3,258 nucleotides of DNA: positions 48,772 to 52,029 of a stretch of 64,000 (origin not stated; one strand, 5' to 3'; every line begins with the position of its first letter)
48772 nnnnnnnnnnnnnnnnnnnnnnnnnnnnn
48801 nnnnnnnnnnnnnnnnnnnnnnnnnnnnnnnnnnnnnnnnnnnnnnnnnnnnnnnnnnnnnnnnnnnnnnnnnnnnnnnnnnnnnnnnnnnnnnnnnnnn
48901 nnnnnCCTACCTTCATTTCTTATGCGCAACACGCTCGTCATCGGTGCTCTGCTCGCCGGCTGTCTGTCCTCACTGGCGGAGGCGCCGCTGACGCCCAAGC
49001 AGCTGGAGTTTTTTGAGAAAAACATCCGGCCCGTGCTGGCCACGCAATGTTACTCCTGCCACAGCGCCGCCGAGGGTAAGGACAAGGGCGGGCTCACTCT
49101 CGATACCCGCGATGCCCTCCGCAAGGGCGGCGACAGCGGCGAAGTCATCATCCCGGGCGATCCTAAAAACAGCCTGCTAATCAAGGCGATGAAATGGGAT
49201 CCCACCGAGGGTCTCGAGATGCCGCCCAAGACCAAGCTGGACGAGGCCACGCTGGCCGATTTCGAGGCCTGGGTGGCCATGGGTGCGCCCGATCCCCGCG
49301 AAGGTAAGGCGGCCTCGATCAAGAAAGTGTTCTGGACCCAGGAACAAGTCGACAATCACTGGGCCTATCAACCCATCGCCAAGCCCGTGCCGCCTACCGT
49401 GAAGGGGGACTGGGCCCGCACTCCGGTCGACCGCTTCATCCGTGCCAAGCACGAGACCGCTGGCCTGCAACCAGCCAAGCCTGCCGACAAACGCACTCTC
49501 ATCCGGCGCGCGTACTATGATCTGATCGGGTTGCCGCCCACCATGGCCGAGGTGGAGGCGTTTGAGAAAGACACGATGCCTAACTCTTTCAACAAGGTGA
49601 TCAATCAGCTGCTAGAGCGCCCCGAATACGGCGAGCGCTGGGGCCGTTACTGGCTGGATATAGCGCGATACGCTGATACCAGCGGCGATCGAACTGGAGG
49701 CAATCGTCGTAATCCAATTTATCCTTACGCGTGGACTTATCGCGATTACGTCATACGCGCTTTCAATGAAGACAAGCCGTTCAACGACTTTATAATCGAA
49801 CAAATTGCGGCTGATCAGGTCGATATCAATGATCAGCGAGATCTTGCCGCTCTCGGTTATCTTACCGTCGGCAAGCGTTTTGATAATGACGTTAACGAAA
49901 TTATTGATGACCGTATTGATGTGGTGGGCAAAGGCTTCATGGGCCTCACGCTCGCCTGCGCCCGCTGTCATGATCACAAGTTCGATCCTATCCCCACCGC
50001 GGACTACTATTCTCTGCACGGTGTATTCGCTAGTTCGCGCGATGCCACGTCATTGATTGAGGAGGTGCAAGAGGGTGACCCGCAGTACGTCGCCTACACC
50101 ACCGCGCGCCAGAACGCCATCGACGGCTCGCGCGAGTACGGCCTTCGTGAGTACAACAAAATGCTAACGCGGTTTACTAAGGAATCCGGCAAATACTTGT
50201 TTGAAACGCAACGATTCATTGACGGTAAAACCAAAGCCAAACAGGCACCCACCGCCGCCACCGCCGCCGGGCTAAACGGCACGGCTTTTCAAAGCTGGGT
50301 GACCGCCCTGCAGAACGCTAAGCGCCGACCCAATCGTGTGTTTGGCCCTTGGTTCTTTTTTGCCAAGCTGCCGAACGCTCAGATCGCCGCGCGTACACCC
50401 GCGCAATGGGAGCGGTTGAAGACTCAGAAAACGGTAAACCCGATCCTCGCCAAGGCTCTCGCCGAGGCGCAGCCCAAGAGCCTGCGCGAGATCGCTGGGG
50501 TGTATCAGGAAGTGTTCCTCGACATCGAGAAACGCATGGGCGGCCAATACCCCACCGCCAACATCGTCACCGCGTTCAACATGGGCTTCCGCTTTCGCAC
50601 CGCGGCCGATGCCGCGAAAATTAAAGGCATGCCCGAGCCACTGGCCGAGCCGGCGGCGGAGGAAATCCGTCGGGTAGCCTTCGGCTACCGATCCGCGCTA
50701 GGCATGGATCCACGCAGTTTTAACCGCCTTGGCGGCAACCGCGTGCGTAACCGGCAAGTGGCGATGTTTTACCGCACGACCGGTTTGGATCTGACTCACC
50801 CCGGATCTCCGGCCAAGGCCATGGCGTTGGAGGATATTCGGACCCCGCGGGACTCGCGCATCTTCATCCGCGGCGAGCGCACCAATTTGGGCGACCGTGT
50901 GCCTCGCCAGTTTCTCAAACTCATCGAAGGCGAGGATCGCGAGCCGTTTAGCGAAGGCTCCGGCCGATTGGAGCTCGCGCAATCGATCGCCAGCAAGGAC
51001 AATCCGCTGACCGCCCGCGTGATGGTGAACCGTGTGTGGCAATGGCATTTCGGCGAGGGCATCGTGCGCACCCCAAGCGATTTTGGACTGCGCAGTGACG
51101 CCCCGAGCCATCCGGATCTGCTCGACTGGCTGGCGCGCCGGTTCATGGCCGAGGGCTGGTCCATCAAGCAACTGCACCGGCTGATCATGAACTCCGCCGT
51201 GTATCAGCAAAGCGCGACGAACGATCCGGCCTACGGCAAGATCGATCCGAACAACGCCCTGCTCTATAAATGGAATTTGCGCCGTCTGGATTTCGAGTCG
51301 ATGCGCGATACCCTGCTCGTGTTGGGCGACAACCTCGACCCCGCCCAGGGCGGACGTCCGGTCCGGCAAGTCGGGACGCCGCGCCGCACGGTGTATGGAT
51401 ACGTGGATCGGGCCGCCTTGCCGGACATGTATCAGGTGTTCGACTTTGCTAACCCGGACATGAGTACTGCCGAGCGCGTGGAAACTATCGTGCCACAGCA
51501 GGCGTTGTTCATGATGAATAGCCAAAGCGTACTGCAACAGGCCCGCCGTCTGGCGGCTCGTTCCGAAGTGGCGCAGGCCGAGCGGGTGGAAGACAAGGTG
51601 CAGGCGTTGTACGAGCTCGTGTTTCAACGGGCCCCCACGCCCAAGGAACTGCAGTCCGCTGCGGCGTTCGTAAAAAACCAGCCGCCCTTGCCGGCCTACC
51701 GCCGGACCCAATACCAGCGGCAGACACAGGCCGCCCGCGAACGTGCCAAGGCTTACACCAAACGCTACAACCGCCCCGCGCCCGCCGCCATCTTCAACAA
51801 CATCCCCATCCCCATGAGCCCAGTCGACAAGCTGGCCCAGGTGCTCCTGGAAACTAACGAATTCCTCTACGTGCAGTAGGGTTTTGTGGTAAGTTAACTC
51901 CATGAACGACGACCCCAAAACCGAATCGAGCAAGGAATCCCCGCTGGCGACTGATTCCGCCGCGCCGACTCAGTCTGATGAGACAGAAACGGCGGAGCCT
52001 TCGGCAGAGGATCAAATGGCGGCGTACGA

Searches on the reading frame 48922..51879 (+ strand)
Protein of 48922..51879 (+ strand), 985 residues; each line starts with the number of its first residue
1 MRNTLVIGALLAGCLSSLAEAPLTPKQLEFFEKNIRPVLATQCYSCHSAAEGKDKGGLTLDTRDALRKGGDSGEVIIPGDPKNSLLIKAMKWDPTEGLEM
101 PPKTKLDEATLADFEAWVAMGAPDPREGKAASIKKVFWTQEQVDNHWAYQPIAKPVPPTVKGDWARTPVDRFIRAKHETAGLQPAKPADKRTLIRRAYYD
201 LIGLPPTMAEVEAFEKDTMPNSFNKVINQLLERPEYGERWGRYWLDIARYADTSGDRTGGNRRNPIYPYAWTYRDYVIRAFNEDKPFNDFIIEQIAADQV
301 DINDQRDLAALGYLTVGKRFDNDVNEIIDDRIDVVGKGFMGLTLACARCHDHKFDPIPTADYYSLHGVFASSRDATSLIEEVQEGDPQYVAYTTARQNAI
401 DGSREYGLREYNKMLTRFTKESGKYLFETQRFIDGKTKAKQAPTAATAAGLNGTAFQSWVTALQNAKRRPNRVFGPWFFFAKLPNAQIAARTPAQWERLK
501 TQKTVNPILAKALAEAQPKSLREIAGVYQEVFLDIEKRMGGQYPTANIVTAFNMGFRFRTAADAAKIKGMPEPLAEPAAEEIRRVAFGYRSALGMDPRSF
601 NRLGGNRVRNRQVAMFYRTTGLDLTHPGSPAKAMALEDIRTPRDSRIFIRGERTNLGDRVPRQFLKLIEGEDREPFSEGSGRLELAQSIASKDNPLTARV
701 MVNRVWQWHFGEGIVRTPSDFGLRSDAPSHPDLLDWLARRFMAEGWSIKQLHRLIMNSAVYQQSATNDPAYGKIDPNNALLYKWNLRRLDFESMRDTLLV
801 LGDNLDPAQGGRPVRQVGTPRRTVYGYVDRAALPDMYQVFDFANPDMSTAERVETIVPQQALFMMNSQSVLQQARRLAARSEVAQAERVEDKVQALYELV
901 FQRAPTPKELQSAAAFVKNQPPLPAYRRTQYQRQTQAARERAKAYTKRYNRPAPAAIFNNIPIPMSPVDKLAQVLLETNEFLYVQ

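Call 76: search_protein_families(library=pfam, proteins=[window:48922-51879:+], max_evalue=0.001)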
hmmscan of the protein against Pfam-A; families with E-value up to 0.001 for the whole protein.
window:48922-51879:+ (985 aa): 3 families
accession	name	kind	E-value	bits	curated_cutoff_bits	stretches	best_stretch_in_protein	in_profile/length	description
PF07587.16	PSD1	-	2.4e-81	273.2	28.5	1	681-916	1-243/244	Protein of unknown function (DUF1553)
PF07583.16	PSCyt2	-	4.1e-74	249.5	29.8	1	168-373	1-208/209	Protein of unknown function (DUF1549)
PF07635.16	PSCyt1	-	8.5e-15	55.6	22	1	43-103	1-58/59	Planctomycete cytochrome C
